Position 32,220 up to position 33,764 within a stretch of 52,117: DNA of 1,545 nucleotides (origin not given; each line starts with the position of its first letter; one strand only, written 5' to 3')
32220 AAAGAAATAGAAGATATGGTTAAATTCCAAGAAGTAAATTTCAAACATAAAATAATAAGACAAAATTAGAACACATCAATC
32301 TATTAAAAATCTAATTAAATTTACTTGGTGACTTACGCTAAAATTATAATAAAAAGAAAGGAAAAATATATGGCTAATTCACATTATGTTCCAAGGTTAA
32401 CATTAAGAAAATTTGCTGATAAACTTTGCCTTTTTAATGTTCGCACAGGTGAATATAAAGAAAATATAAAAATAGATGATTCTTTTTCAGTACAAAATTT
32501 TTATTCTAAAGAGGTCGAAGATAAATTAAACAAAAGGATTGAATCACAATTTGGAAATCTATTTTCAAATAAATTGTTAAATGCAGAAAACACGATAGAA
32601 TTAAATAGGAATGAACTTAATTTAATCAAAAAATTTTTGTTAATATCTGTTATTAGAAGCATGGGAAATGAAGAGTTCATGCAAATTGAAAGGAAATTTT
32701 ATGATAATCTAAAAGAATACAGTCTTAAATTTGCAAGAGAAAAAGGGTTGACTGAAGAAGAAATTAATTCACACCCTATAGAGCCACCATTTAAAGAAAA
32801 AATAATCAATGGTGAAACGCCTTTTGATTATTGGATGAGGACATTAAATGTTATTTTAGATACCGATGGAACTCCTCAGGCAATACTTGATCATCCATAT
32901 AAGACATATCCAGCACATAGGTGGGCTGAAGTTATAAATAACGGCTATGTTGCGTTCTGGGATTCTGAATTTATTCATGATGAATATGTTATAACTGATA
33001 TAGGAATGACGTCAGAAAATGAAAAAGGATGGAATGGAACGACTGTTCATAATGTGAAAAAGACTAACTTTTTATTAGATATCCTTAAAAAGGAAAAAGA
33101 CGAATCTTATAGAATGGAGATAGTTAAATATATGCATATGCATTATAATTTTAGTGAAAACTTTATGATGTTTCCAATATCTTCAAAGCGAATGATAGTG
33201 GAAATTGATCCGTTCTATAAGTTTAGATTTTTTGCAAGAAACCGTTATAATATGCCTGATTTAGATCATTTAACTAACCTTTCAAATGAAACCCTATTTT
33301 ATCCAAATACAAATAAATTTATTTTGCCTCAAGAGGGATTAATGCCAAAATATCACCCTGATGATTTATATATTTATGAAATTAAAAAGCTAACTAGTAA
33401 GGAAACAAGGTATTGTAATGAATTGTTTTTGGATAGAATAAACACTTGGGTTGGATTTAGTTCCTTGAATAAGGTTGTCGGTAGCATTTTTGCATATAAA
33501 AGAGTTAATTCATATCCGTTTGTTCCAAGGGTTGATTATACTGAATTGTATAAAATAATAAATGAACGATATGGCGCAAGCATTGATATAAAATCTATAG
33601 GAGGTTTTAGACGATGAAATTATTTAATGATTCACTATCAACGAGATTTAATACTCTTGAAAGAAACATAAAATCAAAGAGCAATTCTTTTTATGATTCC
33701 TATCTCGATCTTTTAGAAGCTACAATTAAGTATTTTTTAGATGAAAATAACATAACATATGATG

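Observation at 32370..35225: Self-contained three-gene operon: DUF4238 protein + coiled-coil protein + multi-TM protein (candidate undescribed defence/abortive-infection-like system)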

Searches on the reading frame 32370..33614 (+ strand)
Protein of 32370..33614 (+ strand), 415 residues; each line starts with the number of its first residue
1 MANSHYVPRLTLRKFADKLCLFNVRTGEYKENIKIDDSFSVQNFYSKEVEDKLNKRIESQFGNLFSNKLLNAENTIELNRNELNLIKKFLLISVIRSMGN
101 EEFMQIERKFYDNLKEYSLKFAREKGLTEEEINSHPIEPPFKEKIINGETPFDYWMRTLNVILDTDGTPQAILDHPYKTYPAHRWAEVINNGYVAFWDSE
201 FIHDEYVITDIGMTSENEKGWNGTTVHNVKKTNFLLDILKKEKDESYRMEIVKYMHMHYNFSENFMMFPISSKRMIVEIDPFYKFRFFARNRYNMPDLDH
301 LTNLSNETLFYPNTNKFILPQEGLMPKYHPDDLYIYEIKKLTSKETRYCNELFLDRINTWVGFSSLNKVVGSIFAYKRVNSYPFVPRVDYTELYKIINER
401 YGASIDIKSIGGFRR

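Call 4: search_protein_families(library=pfam, proteins=[window:32370-33614:+], max_evalue=1)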
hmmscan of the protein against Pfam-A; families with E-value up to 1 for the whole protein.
window:32370-33614:+ (415 aa): 1 family
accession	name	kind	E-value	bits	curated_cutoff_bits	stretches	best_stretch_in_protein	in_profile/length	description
PF14022.11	DUF4238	-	9.4e-16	58.5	27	1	4-364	2-278/281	Protein of unknown function (DUF4238)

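Call 5: search_protein_families(library=padloc, proteins=[window:32370-33614:+], max_evalue=1)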
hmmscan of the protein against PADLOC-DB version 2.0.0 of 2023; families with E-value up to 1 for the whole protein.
window:32370-33614:+ (415 aa): 0 families

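Call 6: search_protein_families(library=ncbifam, proteins=[window:32370-33614:+], max_evalue=1)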
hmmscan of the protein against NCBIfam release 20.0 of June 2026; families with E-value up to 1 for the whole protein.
window:32370-33614:+ (415 aa): 0 families

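Call 7: search_protein_families(library=phrogs, proteins=[window:32370-33614:+], max_evalue=1)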
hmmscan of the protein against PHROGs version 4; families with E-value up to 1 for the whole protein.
window:32370-33614:+ (415 aa): 0 families

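Call 18: find_homologous_proteins(query=window:32370-33614:+, max_evalue=0.001)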
Query window:32370-33614:+ (415 aa): 451 proteins with E <= 0.001 among 4176 candidates; the best 120 are listed.
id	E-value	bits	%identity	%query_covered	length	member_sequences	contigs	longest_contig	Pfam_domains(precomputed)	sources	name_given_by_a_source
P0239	7.3e-281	949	100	100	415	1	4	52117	PF14022.12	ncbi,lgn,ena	-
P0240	1.4e-243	826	87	100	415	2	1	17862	PF14022.12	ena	-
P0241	2.2e-243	826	87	100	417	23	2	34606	PF14022.12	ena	-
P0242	2.4e-227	773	80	100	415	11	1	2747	PF14022.12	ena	-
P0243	5.6e-226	768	79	100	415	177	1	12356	PF14022.12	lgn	-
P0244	2.4e-223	760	80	100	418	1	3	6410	PF14022.12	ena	-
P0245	4.1e-221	752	78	100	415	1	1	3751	PF14022.12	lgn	-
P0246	3.9e-220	749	77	100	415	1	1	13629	PF14022.12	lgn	-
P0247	7.3e-217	738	76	100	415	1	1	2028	PF14022.12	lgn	-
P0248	7.2e-213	725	76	100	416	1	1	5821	PF14022.12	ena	-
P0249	6.6e-211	719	76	100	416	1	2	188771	PF14022.12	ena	-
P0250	2.0e-209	714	77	100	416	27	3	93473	PF14022.12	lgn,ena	-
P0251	2.2e-208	710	77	100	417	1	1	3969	PF14022.12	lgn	-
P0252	5.2e-208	709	77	100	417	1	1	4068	PF14022.12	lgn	-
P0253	9.7e-208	708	76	100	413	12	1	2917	PF14022.12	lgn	-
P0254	3.0e-207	707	75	100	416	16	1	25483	PF14022.12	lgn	-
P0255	1.3e-206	705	74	100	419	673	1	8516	PF14022.12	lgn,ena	-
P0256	4.1e-206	703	76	100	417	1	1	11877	PF14022.12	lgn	-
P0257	8.5e-205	699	74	100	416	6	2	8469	PF14022.12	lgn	-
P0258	2.2e-203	694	73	100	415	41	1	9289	PF14022.12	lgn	-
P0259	3.9e-203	693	73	100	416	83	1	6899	PF14022.12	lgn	-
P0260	7.5e-201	686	74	100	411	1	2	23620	PF14022.12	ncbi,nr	ncbi:MAG: DUF4238 domain-containing protein [Bacilli bacterium]|nr:DUF4238 domain-containing protein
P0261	3.7e-200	683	75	100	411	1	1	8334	PF14022.12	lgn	-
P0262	5.2e-200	683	73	100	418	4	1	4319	PF14022.12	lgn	-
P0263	1.2e-199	682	73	100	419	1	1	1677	PF14022.12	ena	-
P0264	7.5e-199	679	72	100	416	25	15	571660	PF14022.12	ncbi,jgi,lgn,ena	-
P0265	1.7e-198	678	72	100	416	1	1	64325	PF14022.12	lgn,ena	-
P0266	1.8e-197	675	73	100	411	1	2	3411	PF14022.12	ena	-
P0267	4.8e-197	673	73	100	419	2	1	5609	PF14022.12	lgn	-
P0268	6.9e-197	673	72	100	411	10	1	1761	PF14022.12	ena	-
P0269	1.0e-196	672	74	100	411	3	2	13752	PF14022.12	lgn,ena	-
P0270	1.4e-196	672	72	100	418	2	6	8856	PF14022.12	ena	-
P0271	1.5e-195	668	71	100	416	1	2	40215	PF14022.12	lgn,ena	-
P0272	3.0e-195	667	73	100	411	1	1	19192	PF14022.12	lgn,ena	-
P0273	9.7e-194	662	70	100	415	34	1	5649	PF14022.12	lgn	-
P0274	1.0e-193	662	71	100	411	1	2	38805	PF14022.12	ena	-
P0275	5.5e-193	660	69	100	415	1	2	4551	PF14022.12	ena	-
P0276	1.6e-192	658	69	100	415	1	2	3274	PF14022.12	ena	-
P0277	1.5e-191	655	69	100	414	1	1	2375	PF14022.12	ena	-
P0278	1.7e-191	655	70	100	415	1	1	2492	PF14022.12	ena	-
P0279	2.0e-191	655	70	100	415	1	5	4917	PF14022.12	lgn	-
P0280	4.8e-191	653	69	100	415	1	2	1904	PF14022.12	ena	-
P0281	1.5e-190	652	69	100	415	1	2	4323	PF14022.12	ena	-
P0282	2.0e-190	651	69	100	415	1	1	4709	PF14022.12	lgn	-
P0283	2.7e-190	651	71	100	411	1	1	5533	PF20499.4,PF14022.12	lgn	-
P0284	3.1e-188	644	68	100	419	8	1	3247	PF14022.12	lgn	-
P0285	4.0e-188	644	71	100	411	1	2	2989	PF14022.12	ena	-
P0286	7.3e-188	643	67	100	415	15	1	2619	PF14022.12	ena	-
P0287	1.6e-187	642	68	100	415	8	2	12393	PF14022.12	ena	-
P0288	6.6e-187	640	69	100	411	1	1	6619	PF14022.12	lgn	-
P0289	8.0e-187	639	71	100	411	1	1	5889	PF14022.12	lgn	-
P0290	9.8e-187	639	70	100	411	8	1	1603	PF14022.12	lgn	-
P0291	4.8e-186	637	67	100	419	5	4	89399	PF14022.12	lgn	-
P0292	4.0e-185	634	70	100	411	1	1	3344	PF14022.12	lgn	-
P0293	8.1e-185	633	67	98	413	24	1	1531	PF14022.12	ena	-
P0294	2.8e-184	631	67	98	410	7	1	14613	PF14022.12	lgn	-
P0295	3.2e-184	631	68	99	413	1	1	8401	PF14022.12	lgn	-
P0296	1.8e-183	628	67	100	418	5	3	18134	PF14022.12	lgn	-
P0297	1.3e-182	626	68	100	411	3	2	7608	PF14022.12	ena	-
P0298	1.2e-181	622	69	100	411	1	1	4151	PF14022.12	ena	-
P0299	6.9e-180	617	66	98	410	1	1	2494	PF14022.12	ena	-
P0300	9.6e-180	616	67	100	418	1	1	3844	PF14022.12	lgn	-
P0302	1.7e-179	615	66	98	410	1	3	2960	PF14022.12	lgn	-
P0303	7.0e-179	613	65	98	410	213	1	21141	PF14022.12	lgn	-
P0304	5.6e-178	610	65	98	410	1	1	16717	PF14022.12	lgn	-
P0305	2.9e-177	608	64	100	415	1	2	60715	PF14022.12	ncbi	-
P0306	5.2e-177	607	66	98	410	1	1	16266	PF14022.12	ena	-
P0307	7.8e-177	607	66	98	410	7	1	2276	PF14022.12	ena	-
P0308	7.9e-177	607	66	100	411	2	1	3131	PF14022.12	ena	-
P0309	3.7e-176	604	65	98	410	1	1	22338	PF14022.12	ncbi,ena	-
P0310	3.8e-176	604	65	100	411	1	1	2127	PF14022.12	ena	-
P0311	4.8e-176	604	67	100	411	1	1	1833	PF14022.12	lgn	-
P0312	1.3e-175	603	67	100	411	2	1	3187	PF14022.12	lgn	-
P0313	1.6e-175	602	64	100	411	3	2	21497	PF14022.12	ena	-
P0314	2.3e-175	602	65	98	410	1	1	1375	PF14022.12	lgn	-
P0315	1.4e-174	599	65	100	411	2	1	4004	PF14022.12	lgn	-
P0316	1.7e-174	599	66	100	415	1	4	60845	PF14022.12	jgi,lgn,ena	-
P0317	5.4e-174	597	64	98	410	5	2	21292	PF14022.12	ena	-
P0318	6.3e-174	597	66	100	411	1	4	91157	PF14022.12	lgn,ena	-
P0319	6.8e-174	597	62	98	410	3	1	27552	PF14022.12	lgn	-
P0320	8.1e-174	597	65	98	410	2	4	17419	PF14022.12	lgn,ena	-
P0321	1.8e-173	596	66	100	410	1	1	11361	PF14022.12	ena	-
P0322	3.3e-173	595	64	98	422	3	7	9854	PF14022.12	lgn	-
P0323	5.9e-173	594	65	98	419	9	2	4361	PF14022.12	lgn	-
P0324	8.6e-172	590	66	99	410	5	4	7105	PF14022.12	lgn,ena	-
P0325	1.9e-169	582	63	98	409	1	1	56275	PF14022.12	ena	-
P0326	4.5e-169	581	61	98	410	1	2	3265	PF14022.12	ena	-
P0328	8.2e-168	577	63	98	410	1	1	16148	PF14022.12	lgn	-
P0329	2.1e-167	575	61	97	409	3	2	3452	PF14022.12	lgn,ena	-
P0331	1.8e-165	569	62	96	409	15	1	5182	PF14022.12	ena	-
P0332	8.3e-165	567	64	100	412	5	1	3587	PF14022.12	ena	-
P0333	1.0e-164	567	62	100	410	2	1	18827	PF14022.12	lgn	-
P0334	1.7e-164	566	63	98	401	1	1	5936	PF14022.12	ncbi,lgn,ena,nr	ncbi:MAG: DUF4238 domain-containing protein [Bacilli bacterium]|nr:DUF4238 domain-containing protein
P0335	2.0e-164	566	61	98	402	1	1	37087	PF14022.12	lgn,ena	-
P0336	4.7e-164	564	62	98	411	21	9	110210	PF14022.12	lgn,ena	-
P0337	8.7e-164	564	62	100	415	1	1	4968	PF14022.12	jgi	-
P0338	3.2e-163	562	63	98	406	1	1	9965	PF14022.12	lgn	-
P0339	3.5e-163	562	61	98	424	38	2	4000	PF14022.12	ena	-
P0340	6.1e-163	561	63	98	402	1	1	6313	PF14022.12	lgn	-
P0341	7.1e-163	561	61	99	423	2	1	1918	PF14022.12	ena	-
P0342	7.2e-163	561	63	98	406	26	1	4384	PF14022.12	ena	-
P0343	1.2e-162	560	63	99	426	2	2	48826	PF14022.12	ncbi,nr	ncbi:MAG: DUF4238 domain-containing protein [Bacilli bacterium]|nr:DUF4238 domain-containing protein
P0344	4.9e-162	558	62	98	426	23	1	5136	PF14022.12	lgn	-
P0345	8.0e-162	557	61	98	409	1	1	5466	PF14022.12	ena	-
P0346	8.0e-162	557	61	98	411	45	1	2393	PF14022.12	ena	-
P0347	1.2e-161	557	63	98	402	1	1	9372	PF14022.12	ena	-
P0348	1.4e-161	556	62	98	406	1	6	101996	PF14022.12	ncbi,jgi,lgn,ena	jgi:hypothetical protein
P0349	1.5e-161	556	62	98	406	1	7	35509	PF14022.12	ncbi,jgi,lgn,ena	jgi:hypothetical protein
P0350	1.8e-161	556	62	98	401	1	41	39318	PF14022.12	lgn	-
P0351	2.2e-161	556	62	98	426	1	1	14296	PF14022.12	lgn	-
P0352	2.3e-161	556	62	98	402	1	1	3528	PF14022.12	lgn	-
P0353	3.0e-161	555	61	98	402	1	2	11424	PF14022.12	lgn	-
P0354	3.2e-161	555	62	98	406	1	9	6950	PF14022.12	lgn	-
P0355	4.4e-161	555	62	98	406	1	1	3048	PF14022.12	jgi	jgi:hypothetical protein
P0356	1.0e-160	553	62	98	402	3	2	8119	PF14022.12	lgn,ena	-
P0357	1.6e-160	553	64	100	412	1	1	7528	PF14022.12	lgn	-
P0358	1.7e-160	553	60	98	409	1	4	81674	PF14022.12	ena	-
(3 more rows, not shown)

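Call 41: search_solved_structures(query=window:32370-33614:+, max_evalue=10)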
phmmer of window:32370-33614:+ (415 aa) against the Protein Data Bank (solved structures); distinct sequences matched with E-value up to 10: 0.

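Call 44: find_encoding_contigs(protein=P0264, flank=6000, max_places=3)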
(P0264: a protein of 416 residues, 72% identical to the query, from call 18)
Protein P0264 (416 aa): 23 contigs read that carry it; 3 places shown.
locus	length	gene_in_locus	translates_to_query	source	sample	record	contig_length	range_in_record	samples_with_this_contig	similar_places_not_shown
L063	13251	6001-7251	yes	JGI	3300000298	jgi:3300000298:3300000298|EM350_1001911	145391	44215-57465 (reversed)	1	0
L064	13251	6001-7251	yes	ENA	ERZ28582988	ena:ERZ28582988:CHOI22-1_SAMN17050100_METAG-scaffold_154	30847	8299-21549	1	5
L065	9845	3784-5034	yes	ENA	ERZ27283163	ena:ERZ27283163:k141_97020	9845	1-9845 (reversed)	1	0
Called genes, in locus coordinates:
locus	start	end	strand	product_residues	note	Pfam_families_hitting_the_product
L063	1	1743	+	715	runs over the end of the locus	PF08206:OB_RNB, PF17876:CSD2, PF00773:RNB, PF00575:S1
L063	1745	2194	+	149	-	PF01668:SmpB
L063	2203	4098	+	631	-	PF14559:TPR_19 (faint)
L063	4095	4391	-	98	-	-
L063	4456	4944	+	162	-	PF03061:4HBT (weak)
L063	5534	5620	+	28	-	-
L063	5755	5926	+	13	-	-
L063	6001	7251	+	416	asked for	PF14022:DUF4238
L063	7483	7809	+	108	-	-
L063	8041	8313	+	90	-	-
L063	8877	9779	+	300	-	-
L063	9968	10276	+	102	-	-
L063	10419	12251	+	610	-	PF00664:ABC_membrane, PF00005:ABC_tran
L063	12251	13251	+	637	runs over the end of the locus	PF00664:ABC_membrane, PF00005:ABC_tran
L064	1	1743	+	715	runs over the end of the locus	PF08206:OB_RNB, PF17876:CSD2, PF00773:RNB, PF00575:S1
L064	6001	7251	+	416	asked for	PF14022:DUF4238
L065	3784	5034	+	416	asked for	PF14022:DUF4238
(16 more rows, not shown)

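Call 53: predict_structure(alignment_id=A3)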
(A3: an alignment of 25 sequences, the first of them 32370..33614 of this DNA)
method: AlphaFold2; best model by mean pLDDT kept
length: 415 residues; sequences in the alignment: 25
mean_pLDDT: 82.5   pTM: 0.85
mean pLDDT of the five models: 82.5, 82.3, 80.2, 78.6, 78.1
residues with pLDDT >= 90: 153; 70-90: 194; 50-70: 50; < 50: 18
segments of 3 or more residues with pLDDT < 50: 1-5, 219-226, 381-383
pLDDT, mean of each block of 10 residues (from residue 1): 51 75 87 68 61 78 88 93 93 77 77 82 84 81 91 88 94 96 92 94 87 67 54 90 91 84 83 92 91 90 89 90 79 95 94 81 89 80 62 88 75 48
secondary structure, 60 per line:
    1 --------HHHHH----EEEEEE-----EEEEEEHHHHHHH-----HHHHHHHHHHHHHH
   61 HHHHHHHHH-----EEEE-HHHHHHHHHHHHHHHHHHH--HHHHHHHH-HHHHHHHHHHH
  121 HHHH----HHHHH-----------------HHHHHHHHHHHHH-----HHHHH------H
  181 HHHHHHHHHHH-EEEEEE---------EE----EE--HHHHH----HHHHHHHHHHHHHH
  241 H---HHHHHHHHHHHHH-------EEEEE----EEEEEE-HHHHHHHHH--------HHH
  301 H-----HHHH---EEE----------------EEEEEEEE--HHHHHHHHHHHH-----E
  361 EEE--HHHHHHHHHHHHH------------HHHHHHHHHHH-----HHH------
elements in order: H9-13 E18-23 E29-34 H35-41 H47-69 E75-78 H80-98 H101-108 H110-124 H129-133 H151-163 H169-173 H180-191 E193-198 H218-222 H227-241 H245-257 E265-269 E274-279 H281-289 H298-301 H307-310 E314-316 E333-340 H343-354 E360-363 H366-378 H391-401

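Call 56: fold_search(model_id=the predicted structure, library=pdb)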
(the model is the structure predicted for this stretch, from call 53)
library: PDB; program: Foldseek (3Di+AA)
matches with E <= 10: 48; with E <= 0.001: 0
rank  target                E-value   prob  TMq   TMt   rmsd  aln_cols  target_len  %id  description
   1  3eko_A                3.2e-01  0.05  0.09  0.14  19.6       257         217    9  Dihydroxylphenyl amides as inhibitors of the Hsp90 molecular chaperone (released 2008-11-25)
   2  3r4p_A                7.9e-01  0.03  0.09  0.14  19.6       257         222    9  Optimization of potent, selective, and orally bioavailable pyrrolodinopyrimidine-containing inhibitors of heat shock p (released 2011-04-27)
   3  3k99_B                9.2e-01  0.03  0.09  0.14  17.4       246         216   10  HSP90 N-terminal domain in complex with 4-(1,3-dihydro-2H-isoindol-2-ylcarbonyl)benzene-1,3-diol (released 2010-02-09)
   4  4xcl                  1.3e+00  0.02  0.09  0.15  17.8       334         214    8  N-terminal domain of Hsp90 from Dictyostelium discoideum in complex with AGS (released 2015-12-09)
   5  3eko_B                1.3e+00  0.02  0.09  0.12  19.6       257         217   10  Dihydroxylphenyl amides as inhibitors of the Hsp90 molecular chaperone (released 2008-11-25)
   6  3t10                  1.7e+00  0.02  0.09  0.14  19.3       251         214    9  HSP90 N-terminal domain bound to ACP (released 2012-01-25)
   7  1yes                  2.2e+00  0.02  0.09  0.13  17.6       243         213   11  HUMAN HSP90 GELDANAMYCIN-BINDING DOMAIN, "OPEN" CONFORMATION (released 1998-04-22)
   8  3ekr_B                2.2e+00  0.01  0.08  0.13  19.5       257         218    9  Dihydroxylphenyl amides as inhibitors of the Hsp90 molecular chaperone (released 2008-11-25)
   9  9kp4_A                2.2e+00  0.01  0.06  0.05  24.4       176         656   12  Crystal structure of human CASTOR1 in apo form (released 2026-03-25)
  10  5ok8_A                2.8e+00  0.06  0.10  0.24  11.7       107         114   14  Crystal structure of protein Lpp20 (HP1456) from Helicobacter pylori (released 2017-12-06)
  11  7aof_I                2.9e+00  0.03  0.10  0.07  14.3       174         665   12  Atomic structure of the poxvirus transcription late pre-initiation complex (released 2021-10-06)
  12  6gr5                  3.6e+00  0.01  0.09  0.13  17.5       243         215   11  Structure of human Heat shock protein 90-alpha N-terminal domain (Hsp90-NTD) variant K112R in complex with ADP (released 2018-10-03)
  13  8yge_A                4.2e+00  0.01  0.07  0.05  22.0       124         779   14  pP1192R-DNA-m-AMSA complex DNA binding/cleavage domain (released 2024-09-18)
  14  5m30_B                4.2e+00  0.01  0.08  0.08  24.8       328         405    7  Structure of TssK from T6SS EAEC in complex with nanobody nb18 (released 2017-06-21)
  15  6z03_A                4.4e+00  0.08  0.13  0.11   9.7       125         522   12  DNA Topoisomerase (released 2021-11-17)
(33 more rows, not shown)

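Call 61: find_related_loci(query=A3, collection=metagenome_contigs, flank=4000)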
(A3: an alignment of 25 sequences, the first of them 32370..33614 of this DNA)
Query A3 (415 aa) in metagenome_contigs; peptide patterns used: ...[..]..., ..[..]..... (x = any residue, [..] = any of these).
325 stretches matched a pattern; 150 encode a relative of the query (tblastn E <= 1e-3); the best 80 are kept; 80 distinct loci.
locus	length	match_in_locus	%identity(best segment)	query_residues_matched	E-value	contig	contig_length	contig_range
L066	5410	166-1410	86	1-415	0e+0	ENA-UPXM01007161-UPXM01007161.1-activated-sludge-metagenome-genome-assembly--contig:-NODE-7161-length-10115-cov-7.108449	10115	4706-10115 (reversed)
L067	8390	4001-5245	79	1-415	0e+0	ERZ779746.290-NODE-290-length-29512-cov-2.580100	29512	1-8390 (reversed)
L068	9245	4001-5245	79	1-415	0e+0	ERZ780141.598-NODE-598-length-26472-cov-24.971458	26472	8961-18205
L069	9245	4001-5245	79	1-415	0e+0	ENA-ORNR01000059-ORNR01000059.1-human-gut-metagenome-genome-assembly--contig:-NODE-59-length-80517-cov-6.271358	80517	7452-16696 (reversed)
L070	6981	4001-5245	79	1-415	0e+0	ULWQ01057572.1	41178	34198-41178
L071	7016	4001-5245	79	1-415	0e+0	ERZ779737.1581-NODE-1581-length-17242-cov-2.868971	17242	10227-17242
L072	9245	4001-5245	79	1-415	0e+0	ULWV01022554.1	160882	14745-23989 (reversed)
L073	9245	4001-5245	78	1-415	0e+0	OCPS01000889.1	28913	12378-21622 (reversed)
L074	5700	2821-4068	76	1-415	0e+0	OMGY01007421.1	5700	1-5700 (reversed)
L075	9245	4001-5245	74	1-415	0e+0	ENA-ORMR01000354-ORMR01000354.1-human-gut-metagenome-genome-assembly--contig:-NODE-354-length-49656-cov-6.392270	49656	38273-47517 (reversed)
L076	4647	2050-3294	73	1-415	0e+0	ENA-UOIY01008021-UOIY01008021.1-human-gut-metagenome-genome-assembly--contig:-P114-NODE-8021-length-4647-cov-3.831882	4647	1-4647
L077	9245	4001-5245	73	1-415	0e+0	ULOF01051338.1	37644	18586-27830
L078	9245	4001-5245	73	1-415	0e+0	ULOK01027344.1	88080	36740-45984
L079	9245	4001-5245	73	1-415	0e+0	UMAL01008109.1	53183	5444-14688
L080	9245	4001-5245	73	1-415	0e+0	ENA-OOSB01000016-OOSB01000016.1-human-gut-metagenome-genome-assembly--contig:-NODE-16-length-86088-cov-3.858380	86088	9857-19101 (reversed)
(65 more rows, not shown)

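Call 85: list_cluster_members(proteins=[window:32370-33614:+, window:33614-34420:+, window:34413-35222:+])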
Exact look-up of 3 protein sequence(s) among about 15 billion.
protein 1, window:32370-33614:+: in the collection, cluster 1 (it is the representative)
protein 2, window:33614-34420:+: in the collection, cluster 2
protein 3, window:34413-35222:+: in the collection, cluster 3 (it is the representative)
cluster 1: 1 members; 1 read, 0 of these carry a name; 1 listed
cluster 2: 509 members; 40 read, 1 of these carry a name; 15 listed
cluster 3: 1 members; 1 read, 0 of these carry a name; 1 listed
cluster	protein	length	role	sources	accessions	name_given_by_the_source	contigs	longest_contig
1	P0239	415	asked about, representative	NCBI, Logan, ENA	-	-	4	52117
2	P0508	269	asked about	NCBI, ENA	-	-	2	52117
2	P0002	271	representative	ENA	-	-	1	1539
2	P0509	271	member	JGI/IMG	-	hypothetical protein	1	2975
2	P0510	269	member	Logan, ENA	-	-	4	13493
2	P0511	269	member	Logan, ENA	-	-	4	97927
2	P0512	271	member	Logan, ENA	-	-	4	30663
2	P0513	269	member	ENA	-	-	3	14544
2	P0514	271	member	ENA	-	-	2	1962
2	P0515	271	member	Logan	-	-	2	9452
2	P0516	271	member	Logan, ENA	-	-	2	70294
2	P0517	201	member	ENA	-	-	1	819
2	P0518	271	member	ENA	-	-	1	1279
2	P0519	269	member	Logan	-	-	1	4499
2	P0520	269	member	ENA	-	-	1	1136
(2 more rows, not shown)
